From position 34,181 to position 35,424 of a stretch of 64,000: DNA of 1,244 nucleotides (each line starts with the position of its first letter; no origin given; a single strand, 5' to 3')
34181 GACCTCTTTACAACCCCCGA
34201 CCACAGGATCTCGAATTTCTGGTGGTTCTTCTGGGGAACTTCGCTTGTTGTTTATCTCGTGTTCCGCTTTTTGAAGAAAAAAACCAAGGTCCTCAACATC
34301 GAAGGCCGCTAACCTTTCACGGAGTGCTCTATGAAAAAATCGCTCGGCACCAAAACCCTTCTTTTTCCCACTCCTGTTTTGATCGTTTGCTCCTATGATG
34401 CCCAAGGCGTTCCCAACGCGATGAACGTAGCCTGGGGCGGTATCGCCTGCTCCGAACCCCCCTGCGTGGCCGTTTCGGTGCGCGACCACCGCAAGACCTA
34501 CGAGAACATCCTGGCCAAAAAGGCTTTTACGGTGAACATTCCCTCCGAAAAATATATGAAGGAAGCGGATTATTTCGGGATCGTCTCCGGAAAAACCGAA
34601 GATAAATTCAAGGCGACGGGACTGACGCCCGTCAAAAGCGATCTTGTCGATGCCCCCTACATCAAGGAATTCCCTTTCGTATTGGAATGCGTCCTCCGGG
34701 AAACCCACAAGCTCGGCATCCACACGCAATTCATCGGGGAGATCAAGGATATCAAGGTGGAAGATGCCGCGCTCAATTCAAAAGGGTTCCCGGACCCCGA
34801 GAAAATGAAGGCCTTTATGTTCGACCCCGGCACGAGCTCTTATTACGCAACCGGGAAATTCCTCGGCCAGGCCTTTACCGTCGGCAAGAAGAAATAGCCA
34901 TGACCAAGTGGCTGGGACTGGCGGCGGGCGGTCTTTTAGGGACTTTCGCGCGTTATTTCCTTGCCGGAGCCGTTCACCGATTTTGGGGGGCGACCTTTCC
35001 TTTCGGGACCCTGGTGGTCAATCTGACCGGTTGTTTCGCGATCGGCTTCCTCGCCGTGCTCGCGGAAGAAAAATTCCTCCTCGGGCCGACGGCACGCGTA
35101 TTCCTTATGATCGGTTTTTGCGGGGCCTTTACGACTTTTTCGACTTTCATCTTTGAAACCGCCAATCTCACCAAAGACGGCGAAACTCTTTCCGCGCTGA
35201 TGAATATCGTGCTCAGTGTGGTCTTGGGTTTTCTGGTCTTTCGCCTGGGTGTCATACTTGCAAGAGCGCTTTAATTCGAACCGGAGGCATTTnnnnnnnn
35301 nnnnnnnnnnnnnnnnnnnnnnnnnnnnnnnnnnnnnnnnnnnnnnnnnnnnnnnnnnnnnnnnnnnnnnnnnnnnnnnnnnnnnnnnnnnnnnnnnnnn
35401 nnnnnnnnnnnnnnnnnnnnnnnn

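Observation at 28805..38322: Long co-directional accessory operon coupling a B12-radical-SAM enzyme to TspO, DUF486, an ICMT-like methyltransferase and a flavin reductase, ending in crcB-DUF190-NlpC/P60-cstA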

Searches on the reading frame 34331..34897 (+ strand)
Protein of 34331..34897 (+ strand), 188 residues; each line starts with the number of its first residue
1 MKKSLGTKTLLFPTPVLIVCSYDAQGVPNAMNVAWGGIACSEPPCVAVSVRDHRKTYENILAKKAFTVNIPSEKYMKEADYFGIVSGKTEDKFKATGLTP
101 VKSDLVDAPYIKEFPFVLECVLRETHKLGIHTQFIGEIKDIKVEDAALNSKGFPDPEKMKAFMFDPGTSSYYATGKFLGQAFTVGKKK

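Call 4: search_protein_families(library=pfam, proteins=[window:34331-34897:+], max_evalue=0.01)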
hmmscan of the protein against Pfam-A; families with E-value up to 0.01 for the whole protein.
window:34331-34897:+ (188 aa): 1 family
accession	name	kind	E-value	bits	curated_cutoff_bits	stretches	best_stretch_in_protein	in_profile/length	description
PF01613.24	Flavin_Reduct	-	1.2e-33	116.9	27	1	12-148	4-138/153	Flavin reductase like domain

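Call 5: search_protein_families(library=ncbifam, proteins=[window:34331-34897:+], max_evalue=0.01)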
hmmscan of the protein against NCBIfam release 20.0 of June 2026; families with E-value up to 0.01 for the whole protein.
window:34331-34897:+ (188 aa): 5 families
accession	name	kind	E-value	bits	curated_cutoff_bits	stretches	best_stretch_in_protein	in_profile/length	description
NF042921.1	HpaC_Thermus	equivalog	3.7e-06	27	200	1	12-146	12-135/150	4-hydroxyphenylacetate 3-monooxygenase reductase subunit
NF045733.1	StyMonoxStyB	equivalog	8e-06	25.9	200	1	11-143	10-133/150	styrene monooxygenase NADH-dependent flavin reductase subunit StyB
TIGR03615.1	RutF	equivalog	7.1e-05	22.9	254.75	1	41-146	41-142/156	NADH-dependent FMN reductase RutF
NF045630.1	monooxsub_HsaB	equivalog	0.00019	21.3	230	1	12-142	17-141/186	3-hydroxy-9,10-secoandrosta-1,3,5(10)-triene-9,17-dione monooxygenase reductase subunit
TIGR02296.1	HpaC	equivalog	0.00025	21.1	205.95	1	41-145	36-138/154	4-hydroxyphenylacetate 3-monooxygenase, reductase component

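Call 54: search_solved_structures(query=window:34331-34897:+, max_evalue=0.00001)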
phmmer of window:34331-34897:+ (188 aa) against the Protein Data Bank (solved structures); distinct sequences matched with E-value up to 0.00001: 8.
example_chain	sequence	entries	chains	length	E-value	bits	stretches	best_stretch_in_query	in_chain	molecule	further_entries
2d5m_A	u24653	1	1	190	2.3e-60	206.7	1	1-186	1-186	flavoredoxin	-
3bnk_A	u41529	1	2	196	4.8e-20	75.3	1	5-186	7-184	Flavoredoxin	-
3fge_A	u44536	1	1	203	1.9e-13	53.8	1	20-176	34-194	putative flavin reductase with split barrel domain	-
3bpk_A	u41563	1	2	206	1.8e-11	47.4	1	11-129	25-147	Nitrilotriacetate monooxygenase component B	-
9fd4_A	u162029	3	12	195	5.9e-10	42.4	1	11-145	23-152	Flavin reductase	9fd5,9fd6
2r6v_A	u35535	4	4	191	9.5e-10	41.8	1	9-155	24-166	Uncharacterized protein PH0856 | FMN-BINDING PROTEIN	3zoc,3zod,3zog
1eje_A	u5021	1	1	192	2.6e-09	40.3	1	9-165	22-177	FMN-BINDING PROTEIN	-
3e4v_A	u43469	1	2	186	1e-06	31.9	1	11-138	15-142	NADH:FMN oxidoreductase like protein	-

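Call 70: find_homologous_proteins(query=window:34331-34897:+, max_evalue=1e-10)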
Query window:34331-34897:+ (188 aa): 7352 proteins with E <= 1e-10 among 7406 candidates; the best 120 are listed.
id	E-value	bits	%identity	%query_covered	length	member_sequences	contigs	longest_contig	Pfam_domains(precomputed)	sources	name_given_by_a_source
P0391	1.4e-115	402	91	100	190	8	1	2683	PF01613.25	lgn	-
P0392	1.2e-113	395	90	100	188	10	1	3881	PF01613.25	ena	-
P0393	1.0e-112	392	91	100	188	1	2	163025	PF01613.25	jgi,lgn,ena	-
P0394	1.4e-112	392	91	99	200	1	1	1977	PF01613.25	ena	-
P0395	1.6e-112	392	90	100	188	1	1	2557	PF01613.25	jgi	jgi:flavin reductase (DIM6/NTAB) family NADH-FMN oxidoreductase RutF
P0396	2.4e-110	384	89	100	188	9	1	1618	PF01613.25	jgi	jgi:flavin reductase (DIM6/NTAB) family NADH-FMN oxidoreductase RutF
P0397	5.2e-110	383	88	100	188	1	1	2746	PF01613.25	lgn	-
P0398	5.4e-110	383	88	100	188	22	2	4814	PF01613.25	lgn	-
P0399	5.8e-110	383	89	100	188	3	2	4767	PF01613.25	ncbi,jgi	jgi:flavin reductase (DIM6/NTAB) family NADH-FMN oxidoreductase RutF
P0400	2.5e-109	381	88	100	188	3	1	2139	PF01613.25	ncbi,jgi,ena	-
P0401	1.0e-108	379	88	100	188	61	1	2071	PF01613.25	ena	-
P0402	4.1e-108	377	88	100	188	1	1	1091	PF01613.25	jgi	-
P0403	2.8e-107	374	86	100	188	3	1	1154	PF01613.25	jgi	jgi:flavin reductase (DIM6/NTAB) family NADH-FMN oxidoreductase RutF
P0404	9.0e-107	373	87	100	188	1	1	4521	PF01613.25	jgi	jgi:flavin reductase (DIM6/NTAB) family NADH-FMN oxidoreductase RutF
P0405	1.7e-106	372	86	100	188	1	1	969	PF01613.25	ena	-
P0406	1.8e-106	372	85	99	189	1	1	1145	PF01613.25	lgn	-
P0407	3.4e-106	371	84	100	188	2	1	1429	PF01613.25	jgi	-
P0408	5.0e-106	370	86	99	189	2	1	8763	PF01613.25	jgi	jgi:flavin reductase (DIM6/NTAB) family NADH-FMN oxidoreductase RutF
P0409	5.1e-106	370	86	100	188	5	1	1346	PF01613.25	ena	-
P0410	1.3e-105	369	84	100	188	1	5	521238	PF01613.25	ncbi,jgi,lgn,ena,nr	ncbi:MAG TPA: flavin reductase family protein [Candidatus Omnitrophota bacterium]|nr:flavin reductas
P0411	4.9e-105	367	85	100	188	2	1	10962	PF01613.25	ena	-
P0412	1.1e-104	366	84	99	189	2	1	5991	PF01613.25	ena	-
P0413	3.1e-104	365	83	100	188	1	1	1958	PF01613.25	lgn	-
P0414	8.1e-104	363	81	100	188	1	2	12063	PF01613.25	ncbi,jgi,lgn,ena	-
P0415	1.1e-103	363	83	100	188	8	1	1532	PF01613.25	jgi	jgi:flavin reductase (DIM6/NTAB) family NADH-FMN oxidoreductase RutF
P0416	1.3e-103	363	83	100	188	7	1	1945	PF01613.25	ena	-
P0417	1.4e-103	362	84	100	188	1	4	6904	PF01613.25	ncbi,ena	-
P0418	1.6e-103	362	84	100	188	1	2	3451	PF01613.25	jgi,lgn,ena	-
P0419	2.9e-103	361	82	100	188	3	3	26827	PF01613.25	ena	-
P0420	4.5e-103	361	82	100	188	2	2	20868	PF01613.25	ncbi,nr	ncbi:MAG: flavin reductase family protein [Candidatus Omnitrophica bacterium]|nr:flavin reductase fa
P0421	5.9e-103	360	82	100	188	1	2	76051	PF01613.25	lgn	-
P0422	8.3e-103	360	81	100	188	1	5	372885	PF01613.25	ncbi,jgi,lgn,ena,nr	ncbi:MAG TPA: flavin reductase family protein [Candidatus Omnitrophota bacterium]|nr:flavin reductas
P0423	2.1e-102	359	82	100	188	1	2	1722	PF01613.25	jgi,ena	-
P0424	2.8e-102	358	81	100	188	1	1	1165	PF01613.25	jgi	-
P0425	6.0e-102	357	82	100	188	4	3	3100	PF01613.25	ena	-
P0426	1.4e-101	356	84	100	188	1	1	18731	PF01613.25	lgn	-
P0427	1.5e-101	356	81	100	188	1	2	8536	PF01613.25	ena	-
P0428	2.8e-101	355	82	99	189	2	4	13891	PF01613.25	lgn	-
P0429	1.7e-100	352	80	99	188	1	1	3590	PF01613.25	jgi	jgi:flavin reductase (DIM6/NTAB) family NADH-FMN oxidoreductase RutF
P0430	2.0e-100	352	81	100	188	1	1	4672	PF01613.25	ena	-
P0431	3.0e-100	352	80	100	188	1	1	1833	PF01613.25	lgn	-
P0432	4.3e-100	351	80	100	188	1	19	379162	PF01613.25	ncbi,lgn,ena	-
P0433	2.3e-99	349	82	98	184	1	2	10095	PF01613.25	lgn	-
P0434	2.1e-98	346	80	99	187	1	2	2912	PF01613.25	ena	-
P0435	3.7e-98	345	76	99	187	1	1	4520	PF01613.25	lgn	-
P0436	4.6e-98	344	77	100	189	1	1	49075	PF01613.25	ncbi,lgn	-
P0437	4.7e-98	344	80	99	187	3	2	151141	PF01613.25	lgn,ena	-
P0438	8.8e-97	340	79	99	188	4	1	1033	PF01613.25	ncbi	-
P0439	7.4e-95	334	78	100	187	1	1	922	PF01613.25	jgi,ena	-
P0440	9.4e-95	334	74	99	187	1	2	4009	PF01613.25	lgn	-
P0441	7.4e-91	321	76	99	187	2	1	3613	PF01613.25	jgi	-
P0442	1.8e-89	316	73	99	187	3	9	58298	PF01613.25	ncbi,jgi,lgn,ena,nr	ncbi:MAG TPA: flavin reductase family protein [Candidatus Omnitrophota bacterium]|jgi:flavin reducta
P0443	3.3e-89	316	76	99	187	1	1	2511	PF01613.25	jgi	-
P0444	3.8e-89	315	74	99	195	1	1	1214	PF01613.25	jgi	jgi:flavin reductase (DIM6/NTAB) family NADH-FMN oxidoreductase RutF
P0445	3.7e-87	309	74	99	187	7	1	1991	PF01613.25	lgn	-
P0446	2.3e-84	300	69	99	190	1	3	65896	PF01613.25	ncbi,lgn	-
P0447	4.5e-82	292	67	100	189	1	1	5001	PF01613.25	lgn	-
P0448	2.7e-81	290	67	99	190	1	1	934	PF01613.25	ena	-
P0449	2.6e-80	287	65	100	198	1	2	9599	PF01613.25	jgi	jgi:flavin reductase (DIM6/NTAB) family NADH-FMN oxidoreductase RutF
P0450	3.7e-80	286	64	100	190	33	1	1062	PF01613.25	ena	-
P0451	1.4e-79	284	65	99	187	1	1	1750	PF01613.25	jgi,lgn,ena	-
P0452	1.7e-79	284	66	99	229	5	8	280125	PF01613.25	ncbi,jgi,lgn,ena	jgi:flavin reductase (DIM6/NTAB) family NADH-FMN oxidoreductase RutF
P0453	2.9e-79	283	67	99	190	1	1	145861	PF01613.25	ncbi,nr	ncbi:MAG: flavin reductase family protein [Candidatus Omnitrophica bacterium]|nr:flavin reductase fa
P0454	3.3e-79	283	63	100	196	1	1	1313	PF01613.25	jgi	jgi:flavin reductase (DIM6/NTAB) family NADH-FMN oxidoreductase RutF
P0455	4.6e-79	282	64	100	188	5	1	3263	PF01613.25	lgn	-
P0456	5.2e-79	282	63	100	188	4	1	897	PF01613.25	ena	-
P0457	8.0e-79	282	64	99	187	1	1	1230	PF01613.25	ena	-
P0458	8.8e-79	282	63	100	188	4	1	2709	PF01613.25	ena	-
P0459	1.1e-78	281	63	100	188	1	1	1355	PF01613.25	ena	-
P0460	1.2e-78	281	64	100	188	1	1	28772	PF01613.25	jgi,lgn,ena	-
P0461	1.9e-78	280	66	99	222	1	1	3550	PF01613.25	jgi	jgi:flavin reductase (DIM6/NTAB) family NADH-FMN oxidoreductase RutF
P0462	3.4e-78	280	65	99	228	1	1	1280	PF01613.25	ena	-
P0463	4.3e-78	279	64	100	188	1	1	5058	PF01613.25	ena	-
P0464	4.5e-78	279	65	100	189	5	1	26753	PF01613.25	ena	-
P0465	5.3e-78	279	64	99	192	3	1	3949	PF01613.25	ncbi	-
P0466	5.6e-78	279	66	99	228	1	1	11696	PF01613.25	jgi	jgi:flavin reductase (DIM6/NTAB) family NADH-FMN oxidoreductase RutF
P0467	6.0e-78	279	63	100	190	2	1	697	PF01613.25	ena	-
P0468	7.1e-78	279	63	99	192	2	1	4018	PF01613.25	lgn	-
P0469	9.1e-78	278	66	99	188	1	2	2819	PF01613.25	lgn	-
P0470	1.3e-77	278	66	99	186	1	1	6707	PF01613.25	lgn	-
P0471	1.3e-77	278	64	99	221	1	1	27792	PF01613.25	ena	-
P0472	1.4e-77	278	65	99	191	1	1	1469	PF01613.25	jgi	jgi:flavin reductase (DIM6/NTAB) family NADH-FMN oxidoreductase RutF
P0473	1.4e-77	278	64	99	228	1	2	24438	PF01613.25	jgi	jgi:flavin reductase (DIM6/NTAB) family NADH-FMN oxidoreductase RutF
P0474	1.5e-77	278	64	99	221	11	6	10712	PF01613.25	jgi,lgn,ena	-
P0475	1.5e-77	278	63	100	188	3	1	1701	PF01613.25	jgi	jgi:flavin reductase (DIM6/NTAB) family NADH-FMN oxidoreductase RutF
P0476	1.7e-77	277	64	99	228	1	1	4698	PF01613.25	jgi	jgi:flavin reductase (DIM6/NTAB) family NADH-FMN oxidoreductase RutF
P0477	1.8e-77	277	62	99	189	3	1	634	PF01613.25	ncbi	-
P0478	1.9e-77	277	63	99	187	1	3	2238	PF01613.25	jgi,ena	-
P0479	2.0e-77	277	65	99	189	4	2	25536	PF01613.25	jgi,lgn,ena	-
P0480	2.1e-77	277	63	100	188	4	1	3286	PF01613.25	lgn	-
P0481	2.2e-77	277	64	99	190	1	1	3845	PF01613.25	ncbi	-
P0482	2.2e-77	277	64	99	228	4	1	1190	PF01613.25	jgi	jgi:flavin reductase (DIM6/NTAB) family NADH-FMN oxidoreductase RutF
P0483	2.3e-77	277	63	99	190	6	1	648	PF01613.25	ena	-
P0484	2.5e-77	277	64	100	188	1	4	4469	PF01613.25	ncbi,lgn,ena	-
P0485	2.6e-77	277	64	99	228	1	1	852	PF01613.25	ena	-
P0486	2.6e-77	277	64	99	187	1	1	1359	PF01613.25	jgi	jgi:flavin reductase (DIM6/NTAB) family NADH-FMN oxidoreductase RutF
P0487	2.7e-77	277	64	99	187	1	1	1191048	PF01613.25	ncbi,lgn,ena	-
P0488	2.8e-77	277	64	99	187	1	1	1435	PF01613.25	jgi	jgi:flavin reductase (DIM6/NTAB) family NADH-FMN oxidoreductase RutF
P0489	3.2e-77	276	65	99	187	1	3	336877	PF01613.25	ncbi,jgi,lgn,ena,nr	ncbi:MAG: flavin reductase family protein [Candidatus Omnitrophica bacterium]|jgi:flavin reductase (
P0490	3.2e-77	276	64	99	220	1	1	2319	PF01613.25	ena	-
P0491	3.4e-77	276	64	99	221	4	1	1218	PF01613.25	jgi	jgi:flavin reductase (DIM6/NTAB) family NADH-FMN oxidoreductase RutF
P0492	3.5e-77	276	64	99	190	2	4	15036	PF01613.25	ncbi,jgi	-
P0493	3.8e-77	276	62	100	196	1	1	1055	PF01613.25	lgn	-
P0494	3.9e-77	276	65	99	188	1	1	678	PF01613.25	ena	-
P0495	5.0e-77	276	63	99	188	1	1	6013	PF01613.25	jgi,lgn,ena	-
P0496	5.6e-77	276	65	99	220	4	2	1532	PF01613.25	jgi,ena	-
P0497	6.9e-77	275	65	99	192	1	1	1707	PF01613.25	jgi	jgi:flavin reductase (DIM6/NTAB) family NADH-FMN oxidoreductase RutF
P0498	7.5e-77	275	64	99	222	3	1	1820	PF01613.25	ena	-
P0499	7.8e-77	275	63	99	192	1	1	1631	PF01613.25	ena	-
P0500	7.8e-77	275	63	99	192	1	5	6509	PF01613.25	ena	-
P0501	8.4e-77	275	64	97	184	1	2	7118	PF01613.25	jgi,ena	-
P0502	9.0e-77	275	64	99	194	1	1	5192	PF01613.25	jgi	-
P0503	1.0e-76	275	62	100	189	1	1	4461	PF01613.25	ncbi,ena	-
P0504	1.0e-76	275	63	100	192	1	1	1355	PF01613.25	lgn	-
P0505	1.1e-76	275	63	99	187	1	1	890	PF01613.25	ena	-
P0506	1.1e-76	275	62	99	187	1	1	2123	PF01613.25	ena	-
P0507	1.2e-76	275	63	100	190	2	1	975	PF01613.25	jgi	jgi:flavin reductase (DIM6/NTAB) family NADH-FMN oxidoreductase RutF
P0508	1.3e-76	275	63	100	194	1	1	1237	PF01613.25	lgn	-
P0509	1.3e-76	274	63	100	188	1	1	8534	PF01613.25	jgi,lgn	jgi:flavin reductase (DIM6/NTAB) family NADH-FMN oxidoreductase RutF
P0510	1.3e-76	274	65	99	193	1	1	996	PF01613.25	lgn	-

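Call 71: find_encoding_contigs(protein=P0442, flank=7000, max_places=1)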
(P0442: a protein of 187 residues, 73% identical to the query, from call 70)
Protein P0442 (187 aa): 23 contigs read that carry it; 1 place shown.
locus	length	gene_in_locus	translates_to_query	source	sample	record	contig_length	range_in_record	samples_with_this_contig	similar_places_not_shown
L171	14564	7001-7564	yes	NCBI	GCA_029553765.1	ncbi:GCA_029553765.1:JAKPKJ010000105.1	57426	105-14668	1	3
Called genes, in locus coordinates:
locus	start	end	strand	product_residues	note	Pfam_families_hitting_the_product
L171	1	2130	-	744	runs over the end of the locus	?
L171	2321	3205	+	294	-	PF11449:ArsP_2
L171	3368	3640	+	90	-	PF01169:GDT1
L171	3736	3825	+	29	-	-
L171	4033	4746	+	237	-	PF00849:PseudoU_synth_2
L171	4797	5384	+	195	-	-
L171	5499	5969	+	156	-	PF03073:TspO_MBR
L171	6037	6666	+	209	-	PF09335:VTT_dom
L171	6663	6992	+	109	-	PF04342:DMT_6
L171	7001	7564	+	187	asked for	PF01613:Flavin_Reduct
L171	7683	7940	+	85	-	PF02537:CRCB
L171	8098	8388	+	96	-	-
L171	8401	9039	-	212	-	PF02677:QueH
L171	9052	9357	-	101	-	-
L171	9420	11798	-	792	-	PF13491:FtsK_4TM, PF17854:FtsK_alpha, PF01580:FtsK_SpoIIIE, PF09397:FtsK_gamma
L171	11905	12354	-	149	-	PF00692:dUTPase, PF22769:DCD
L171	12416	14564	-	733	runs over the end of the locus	PF01138:RNase_PH, PF03725:RNase_PH_C, PF03726:PNPase, PF01138:RNase_PH, PF00013:KH_1, PF00575:S1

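Call 72: find_encoding_contigs(protein=P0453, flank=7000, max_places=1)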
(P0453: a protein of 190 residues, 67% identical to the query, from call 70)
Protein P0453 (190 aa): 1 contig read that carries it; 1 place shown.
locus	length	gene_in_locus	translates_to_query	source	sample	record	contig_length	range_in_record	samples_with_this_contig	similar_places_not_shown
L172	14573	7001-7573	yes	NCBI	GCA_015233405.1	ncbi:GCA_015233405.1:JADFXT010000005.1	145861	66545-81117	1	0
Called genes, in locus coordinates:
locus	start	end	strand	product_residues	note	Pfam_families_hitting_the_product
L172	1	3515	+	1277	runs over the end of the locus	-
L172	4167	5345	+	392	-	PF01139:RtcB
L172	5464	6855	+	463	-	PF00291:PALP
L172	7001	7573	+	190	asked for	PF01613:Flavin_Reduct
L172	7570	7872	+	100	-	-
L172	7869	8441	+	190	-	-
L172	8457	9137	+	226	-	PF13505:OMP_b-brl (weak)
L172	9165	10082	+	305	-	PF02522:Antibiotic_NAT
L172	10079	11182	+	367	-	-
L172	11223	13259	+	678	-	PF13431:TPR_17 (faint), PF00515:TPR_1 (weak), PF13414:TPR_11 (weak), PF09976:TPR_21 (weak), PF13414:TPR_11 (weak), PF00515:TPR_1 (weak), PF07719:TPR_2 (weak), PF13414:TPR_11, +7 more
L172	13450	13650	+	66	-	PF00313:CSD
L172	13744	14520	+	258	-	PF00929:RNase_T, PF16473:Rv2179c-like (weak)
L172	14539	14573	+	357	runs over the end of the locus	PF01926:MMR_HSR1, PF02421:FeoB_N, PF06071:YchF-GTPase_C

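Call 73: find_encoding_contigs(protein=P0487, flank=7000, max_places=1)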
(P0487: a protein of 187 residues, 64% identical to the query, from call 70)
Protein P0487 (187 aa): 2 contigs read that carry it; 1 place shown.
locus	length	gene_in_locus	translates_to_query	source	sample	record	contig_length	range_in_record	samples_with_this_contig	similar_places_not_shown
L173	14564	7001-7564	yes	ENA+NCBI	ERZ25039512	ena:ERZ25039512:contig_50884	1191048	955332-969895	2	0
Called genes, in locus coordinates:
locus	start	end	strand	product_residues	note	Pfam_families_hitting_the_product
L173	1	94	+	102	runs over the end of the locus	-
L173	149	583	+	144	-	PF01750:HycI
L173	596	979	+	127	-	-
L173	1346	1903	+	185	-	-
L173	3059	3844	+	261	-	PF01555:N6_N4_Mtase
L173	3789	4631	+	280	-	PF15515:MvaI_BcnI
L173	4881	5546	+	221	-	-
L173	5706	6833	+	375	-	-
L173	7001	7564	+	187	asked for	PF01613:Flavin_Reduct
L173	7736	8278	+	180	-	PF08448:PAS_4 (weak)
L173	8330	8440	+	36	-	-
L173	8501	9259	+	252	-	PF08448:PAS_4 (weak), PF13426:PAS_9 (weak)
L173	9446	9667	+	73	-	-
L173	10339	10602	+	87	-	-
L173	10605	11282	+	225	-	-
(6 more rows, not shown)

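Call 75: search_protein_families(library=pfam, proteins=[L171:4797-5384:+, L171:8098-8388:+], max_evalue=0.001)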
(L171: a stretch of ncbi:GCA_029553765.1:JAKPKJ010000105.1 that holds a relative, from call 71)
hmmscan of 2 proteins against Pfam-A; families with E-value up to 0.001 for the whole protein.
L171:4797-5384:+ (195 aa): 0 families

L171:8098-8388:+ (96 aa): 0 families

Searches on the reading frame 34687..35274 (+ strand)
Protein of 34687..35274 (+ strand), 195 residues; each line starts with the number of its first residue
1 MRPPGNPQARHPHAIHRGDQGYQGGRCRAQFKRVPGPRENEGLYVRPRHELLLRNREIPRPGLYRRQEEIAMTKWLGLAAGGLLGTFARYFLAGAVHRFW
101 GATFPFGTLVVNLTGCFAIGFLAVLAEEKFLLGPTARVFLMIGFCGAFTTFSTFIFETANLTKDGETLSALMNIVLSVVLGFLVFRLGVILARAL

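Call 4: search_protein_families(library=pfam, proteins=[window:34687-35274:+], max_evalue=0.01)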
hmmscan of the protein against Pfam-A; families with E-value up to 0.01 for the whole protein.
window:34687-35274:+ (195 aa): 1 family
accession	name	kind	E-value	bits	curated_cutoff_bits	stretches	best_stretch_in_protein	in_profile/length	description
PF02537.21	CRCB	-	6e-27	94.4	32.9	1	78-189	3-103/103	CrcB-like protein, Camphor Resistance (CrcB)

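Call 5: search_protein_families(library=ncbifam, proteins=[window:34687-35274:+], max_evalue=0.01)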
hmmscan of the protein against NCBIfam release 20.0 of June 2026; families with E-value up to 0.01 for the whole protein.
window:34687-35274:+ (195 aa): 31 families (the best 25 are shown)
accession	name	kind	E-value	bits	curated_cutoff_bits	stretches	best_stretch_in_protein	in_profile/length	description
NF010802.0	PRK14206.1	equivalog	4.3e-29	101.2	140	1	75-193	3-123/131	fluoride efflux transporter CrcB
NF010791.0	PRK14195.1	equivalog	4.6e-28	98.1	129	1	72-195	1-124/125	fluoride efflux transporter CrcB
NF010799.0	PRK14203.1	equivalog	6.4e-27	94.2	129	1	75-194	8-129/132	fluoride efflux transporter CrcB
TIGR00494.1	crcB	equivalog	1.6e-25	89.7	80.45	1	78-192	3-117/117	fluoride efflux transporter CrcB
NF010824.0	PRK14228.1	equivalog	4.6e-23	81.7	99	1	71-194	3-121/122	fluoride efflux transporter CrcB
NF010829.0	PRK14233.1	equivalog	4e-21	75.6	128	1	79-188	10-121/133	fluoride efflux transporter CrcB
NF010828.0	PRK14232.1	equivalog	2.4e-20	72.8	118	1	78-193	6-116/120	fluoride efflux transporter CrcB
NF010792.0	PRK14196.1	equivalog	1.1e-19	70.8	125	1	73-194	3-123/127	fluoride efflux transporter CrcB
NF010805.0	PRK14209.1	equivalog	4.9e-17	62.3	125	1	75-193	5-120/124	fluoride efflux transporter CrcB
NF010830.0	PRK14234.1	equivalog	1e-16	61.5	111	1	76-193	6-123/124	fluoride efflux transporter CrcB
NF010820.0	PRK14224.1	equivalog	2.2e-16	59.9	105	1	70-184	6-110/126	fluoride efflux transporter CrcB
NF010796.0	PRK14200.1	equivalog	3.3e-16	59.8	144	1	78-184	10-116/127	fluoride efflux transporter CrcB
NF010797.0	PRK14201.1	equivalog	4.5e-16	59.6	119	1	79-193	7-118/121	fluoride efflux transporter CrcB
NF010794.0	PRK14198.1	equivalog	1e-15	58.3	125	1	79-194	8-123/125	fluoride efflux transporter CrcB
NF010807.0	PRK14211.1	equivalog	2.7e-14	53.3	126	1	76-191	4-112/114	fluoride efflux transporter CrcB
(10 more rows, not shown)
